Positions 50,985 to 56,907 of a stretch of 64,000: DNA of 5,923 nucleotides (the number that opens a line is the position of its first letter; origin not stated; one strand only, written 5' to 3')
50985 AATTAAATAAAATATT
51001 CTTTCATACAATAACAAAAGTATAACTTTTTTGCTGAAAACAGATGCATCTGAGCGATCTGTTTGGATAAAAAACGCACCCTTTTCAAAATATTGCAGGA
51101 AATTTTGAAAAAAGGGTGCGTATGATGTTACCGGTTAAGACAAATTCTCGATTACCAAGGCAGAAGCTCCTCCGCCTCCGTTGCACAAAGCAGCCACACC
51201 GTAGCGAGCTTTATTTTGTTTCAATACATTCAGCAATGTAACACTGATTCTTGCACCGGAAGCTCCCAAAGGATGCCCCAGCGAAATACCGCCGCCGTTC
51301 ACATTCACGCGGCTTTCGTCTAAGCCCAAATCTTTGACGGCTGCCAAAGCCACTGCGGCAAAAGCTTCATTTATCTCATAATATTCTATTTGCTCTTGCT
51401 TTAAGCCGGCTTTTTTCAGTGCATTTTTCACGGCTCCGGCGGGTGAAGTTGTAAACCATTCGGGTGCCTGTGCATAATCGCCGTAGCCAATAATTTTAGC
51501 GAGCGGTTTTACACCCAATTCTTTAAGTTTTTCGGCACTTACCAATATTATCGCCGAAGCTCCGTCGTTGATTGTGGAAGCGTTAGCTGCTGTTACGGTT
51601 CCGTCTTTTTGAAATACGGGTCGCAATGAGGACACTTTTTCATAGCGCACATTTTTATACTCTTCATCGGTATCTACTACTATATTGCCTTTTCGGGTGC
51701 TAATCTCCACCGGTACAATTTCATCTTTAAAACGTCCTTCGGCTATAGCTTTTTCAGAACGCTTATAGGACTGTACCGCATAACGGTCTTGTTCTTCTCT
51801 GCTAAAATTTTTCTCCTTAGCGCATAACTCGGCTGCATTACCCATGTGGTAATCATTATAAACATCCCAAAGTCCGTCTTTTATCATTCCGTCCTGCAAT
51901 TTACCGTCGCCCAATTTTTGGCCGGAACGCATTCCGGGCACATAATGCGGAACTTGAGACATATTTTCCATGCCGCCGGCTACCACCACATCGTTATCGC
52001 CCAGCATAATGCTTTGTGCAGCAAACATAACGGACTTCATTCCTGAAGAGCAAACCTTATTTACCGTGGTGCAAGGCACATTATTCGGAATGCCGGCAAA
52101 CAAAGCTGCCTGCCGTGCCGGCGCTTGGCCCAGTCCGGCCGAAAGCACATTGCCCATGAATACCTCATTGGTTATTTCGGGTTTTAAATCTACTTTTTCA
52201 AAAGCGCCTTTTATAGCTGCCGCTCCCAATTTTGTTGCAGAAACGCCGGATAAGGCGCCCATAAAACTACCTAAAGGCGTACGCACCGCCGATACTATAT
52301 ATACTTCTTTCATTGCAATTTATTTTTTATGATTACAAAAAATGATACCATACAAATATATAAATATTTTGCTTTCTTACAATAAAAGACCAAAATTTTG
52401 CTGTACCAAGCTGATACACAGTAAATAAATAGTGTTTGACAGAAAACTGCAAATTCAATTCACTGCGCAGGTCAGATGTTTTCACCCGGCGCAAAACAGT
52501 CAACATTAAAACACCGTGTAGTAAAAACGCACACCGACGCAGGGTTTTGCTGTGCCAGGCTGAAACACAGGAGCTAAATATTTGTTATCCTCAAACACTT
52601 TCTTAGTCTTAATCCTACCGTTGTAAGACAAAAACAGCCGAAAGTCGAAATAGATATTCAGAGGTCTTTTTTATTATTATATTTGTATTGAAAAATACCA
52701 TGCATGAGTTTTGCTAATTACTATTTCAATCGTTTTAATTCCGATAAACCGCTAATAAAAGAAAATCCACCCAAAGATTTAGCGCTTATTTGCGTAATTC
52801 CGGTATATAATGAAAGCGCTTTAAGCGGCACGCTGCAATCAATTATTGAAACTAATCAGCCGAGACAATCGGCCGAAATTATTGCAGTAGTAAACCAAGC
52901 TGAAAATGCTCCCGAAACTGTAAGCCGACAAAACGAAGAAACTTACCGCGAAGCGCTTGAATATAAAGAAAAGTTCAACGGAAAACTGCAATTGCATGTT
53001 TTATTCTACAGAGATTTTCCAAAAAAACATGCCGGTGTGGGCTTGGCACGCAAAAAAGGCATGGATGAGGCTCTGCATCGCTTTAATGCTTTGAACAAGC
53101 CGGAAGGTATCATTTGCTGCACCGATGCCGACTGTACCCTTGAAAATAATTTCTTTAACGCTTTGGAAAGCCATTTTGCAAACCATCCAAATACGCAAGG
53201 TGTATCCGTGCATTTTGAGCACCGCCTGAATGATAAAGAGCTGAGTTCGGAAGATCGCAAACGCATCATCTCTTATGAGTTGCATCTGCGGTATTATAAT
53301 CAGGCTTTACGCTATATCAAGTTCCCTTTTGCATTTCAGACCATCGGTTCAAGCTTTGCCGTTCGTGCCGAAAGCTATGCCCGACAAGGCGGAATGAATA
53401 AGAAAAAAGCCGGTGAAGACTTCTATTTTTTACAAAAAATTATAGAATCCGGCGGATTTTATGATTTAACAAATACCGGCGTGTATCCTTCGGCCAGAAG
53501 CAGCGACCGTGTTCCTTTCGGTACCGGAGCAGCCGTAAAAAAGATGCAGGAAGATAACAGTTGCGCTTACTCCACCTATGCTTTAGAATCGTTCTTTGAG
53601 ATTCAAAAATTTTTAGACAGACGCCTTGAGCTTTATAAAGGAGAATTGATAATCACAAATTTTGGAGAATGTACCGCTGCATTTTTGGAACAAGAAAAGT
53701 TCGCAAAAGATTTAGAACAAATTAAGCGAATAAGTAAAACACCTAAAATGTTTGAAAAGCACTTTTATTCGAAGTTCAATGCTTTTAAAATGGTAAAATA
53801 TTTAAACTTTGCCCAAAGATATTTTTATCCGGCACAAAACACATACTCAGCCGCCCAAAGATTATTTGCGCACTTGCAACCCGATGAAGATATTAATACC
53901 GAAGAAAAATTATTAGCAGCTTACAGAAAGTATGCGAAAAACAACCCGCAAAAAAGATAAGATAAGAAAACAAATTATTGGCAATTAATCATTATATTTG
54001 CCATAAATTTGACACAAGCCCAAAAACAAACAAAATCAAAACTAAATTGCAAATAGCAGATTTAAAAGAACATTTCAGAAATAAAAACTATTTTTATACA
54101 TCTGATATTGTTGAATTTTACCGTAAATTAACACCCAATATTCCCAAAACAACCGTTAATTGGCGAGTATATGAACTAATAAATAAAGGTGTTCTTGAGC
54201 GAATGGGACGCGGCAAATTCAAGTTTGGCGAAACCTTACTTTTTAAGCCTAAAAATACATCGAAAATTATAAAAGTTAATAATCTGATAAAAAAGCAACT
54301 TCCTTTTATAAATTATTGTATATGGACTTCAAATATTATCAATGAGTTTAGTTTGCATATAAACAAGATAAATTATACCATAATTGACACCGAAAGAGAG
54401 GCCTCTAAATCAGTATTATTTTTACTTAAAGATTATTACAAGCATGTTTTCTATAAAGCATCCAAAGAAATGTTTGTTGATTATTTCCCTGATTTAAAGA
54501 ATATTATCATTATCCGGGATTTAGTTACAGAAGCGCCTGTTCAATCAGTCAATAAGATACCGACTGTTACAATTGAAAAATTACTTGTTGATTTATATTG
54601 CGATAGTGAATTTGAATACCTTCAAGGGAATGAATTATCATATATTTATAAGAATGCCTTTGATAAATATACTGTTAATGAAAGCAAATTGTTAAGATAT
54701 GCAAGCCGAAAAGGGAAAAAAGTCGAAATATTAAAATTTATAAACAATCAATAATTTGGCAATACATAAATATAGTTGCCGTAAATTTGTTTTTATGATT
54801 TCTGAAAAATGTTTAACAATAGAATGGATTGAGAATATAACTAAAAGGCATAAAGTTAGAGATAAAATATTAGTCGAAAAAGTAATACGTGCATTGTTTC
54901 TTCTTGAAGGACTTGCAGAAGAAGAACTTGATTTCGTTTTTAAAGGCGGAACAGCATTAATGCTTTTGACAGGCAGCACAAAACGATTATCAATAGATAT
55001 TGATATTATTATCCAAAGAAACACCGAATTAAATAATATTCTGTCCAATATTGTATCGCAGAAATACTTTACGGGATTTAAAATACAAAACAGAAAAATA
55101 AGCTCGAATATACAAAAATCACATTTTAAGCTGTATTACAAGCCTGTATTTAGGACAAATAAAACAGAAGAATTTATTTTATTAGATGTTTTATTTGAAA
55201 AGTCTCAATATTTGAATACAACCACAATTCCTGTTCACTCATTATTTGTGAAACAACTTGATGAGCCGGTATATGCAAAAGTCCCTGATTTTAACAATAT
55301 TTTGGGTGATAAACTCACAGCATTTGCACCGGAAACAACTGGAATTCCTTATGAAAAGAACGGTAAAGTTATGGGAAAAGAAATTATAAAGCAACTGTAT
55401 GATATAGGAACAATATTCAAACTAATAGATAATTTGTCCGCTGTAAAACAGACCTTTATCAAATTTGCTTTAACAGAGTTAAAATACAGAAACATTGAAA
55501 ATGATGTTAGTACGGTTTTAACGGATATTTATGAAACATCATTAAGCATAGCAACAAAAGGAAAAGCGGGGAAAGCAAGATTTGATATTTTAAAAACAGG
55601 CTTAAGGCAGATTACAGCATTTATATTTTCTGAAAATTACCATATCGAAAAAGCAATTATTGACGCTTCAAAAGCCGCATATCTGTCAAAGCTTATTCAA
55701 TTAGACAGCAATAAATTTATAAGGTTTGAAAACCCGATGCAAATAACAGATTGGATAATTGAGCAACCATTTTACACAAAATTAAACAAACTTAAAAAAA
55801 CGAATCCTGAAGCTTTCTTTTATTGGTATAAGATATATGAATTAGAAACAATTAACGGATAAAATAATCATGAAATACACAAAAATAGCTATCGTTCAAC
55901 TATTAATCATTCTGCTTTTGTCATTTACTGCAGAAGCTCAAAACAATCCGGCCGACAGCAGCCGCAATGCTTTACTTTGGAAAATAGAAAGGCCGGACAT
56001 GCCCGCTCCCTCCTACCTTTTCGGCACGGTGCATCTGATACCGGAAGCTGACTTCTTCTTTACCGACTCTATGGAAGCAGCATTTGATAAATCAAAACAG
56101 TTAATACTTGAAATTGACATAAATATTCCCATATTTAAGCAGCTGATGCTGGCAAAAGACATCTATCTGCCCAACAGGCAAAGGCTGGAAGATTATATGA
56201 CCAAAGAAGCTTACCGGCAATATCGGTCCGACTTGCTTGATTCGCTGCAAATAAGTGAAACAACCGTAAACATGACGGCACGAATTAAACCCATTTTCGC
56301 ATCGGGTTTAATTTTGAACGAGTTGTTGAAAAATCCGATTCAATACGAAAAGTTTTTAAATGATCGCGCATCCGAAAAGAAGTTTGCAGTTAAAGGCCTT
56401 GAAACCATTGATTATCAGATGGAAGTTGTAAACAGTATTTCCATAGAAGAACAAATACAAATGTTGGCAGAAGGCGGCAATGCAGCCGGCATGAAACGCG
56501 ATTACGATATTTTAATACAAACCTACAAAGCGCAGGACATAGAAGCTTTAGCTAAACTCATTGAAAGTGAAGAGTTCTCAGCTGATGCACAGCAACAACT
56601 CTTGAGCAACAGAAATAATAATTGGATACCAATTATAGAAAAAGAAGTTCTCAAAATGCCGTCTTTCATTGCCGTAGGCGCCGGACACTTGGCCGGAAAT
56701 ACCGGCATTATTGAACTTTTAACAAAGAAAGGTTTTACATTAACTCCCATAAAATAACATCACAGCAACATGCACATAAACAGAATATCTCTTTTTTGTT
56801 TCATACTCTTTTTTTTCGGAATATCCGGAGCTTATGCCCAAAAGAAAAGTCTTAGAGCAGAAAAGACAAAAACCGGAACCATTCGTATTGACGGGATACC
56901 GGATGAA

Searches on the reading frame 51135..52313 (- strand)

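Call 82: search_protein_families(library=pfam, proteins=[window:51135-52313:-], max_evalue=0.0001)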
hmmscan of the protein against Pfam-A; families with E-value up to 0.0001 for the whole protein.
window:51135-52313:- (392 aa): 4 families
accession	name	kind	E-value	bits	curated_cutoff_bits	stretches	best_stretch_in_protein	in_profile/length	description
PF00108.29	Thiolase_N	-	3.7e-101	338.3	26.4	1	4-260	1-259/260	Thiolase, N-terminal domain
PF02803.24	Thiolase_C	-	9.3e-46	154.9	27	1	269-389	2-122/123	Thiolase, C-terminal domain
PF22691.2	Thiolase_C_1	-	7.5e-07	29.4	28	0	281-331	10-60/144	Thiolase C-terminal domain-like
PF00109.32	ketoacyl-synt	-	1.6e-05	25.1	20.8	1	80-119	166-205/252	Beta-ketoacyl synthase, N-terminal domain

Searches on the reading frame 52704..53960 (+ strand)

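Call 82: search_protein_families(library=pfam, proteins=[window:52704-53960:+], max_evalue=0.0001)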
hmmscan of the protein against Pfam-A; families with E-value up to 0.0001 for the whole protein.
window:52704-53960:+ (418 aa): 1 family
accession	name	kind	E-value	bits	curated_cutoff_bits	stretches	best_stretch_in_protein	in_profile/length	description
PF00535.33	Glycos_transf_2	-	3.2e-06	27.6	23.3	1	31-203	3-145/168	Glycosyl transferase family 2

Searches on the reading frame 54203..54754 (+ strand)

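Call 82: search_protein_families(library=pfam, proteins=[window:54203-54754:+], max_evalue=0.0001)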
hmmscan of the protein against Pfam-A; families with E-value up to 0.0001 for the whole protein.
window:54203-54754:+ (183 aa): 1 family
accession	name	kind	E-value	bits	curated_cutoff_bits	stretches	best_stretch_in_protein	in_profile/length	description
PF20217.3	DUF6577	-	1.2e-57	195.3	27.8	1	2-183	19-201/204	Family of unknown function (DUF6577)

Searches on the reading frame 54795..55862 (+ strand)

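Call 83: search_protein_families(library=pfam, proteins=[window:54795-55862:+], max_evalue=0.0001)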
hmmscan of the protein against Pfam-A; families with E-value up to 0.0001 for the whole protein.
window:54795-55862:+ (355 aa): 1 family
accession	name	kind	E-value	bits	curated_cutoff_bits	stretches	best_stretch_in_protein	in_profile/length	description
PF08843.17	AbiEii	-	7e-18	65.9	22.5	1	39-234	5-191/238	Nucleotidyl transferase AbiEii toxin, Type IV TA system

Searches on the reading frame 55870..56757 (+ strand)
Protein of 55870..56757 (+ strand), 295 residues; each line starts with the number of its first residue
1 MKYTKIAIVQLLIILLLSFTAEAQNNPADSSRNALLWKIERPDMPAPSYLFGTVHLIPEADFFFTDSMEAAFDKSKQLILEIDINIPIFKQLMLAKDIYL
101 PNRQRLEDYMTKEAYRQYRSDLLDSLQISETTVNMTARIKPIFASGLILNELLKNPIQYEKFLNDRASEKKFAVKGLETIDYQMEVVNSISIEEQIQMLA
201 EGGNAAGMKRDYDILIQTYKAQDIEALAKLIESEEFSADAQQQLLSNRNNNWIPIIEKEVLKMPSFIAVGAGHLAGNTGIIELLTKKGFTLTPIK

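Call 83: search_protein_families(library=pfam, proteins=[window:55870-56757:+], max_evalue=0.0001)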
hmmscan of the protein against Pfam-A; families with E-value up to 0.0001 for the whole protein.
window:55870-56757:+ (295 aa): 1 family
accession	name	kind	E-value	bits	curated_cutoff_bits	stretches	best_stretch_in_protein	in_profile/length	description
PF01963.22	TraB_PrgY_gumN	-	1.3e-50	173.1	26.8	1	35-293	1-263/263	TraB/PrgY/gumN family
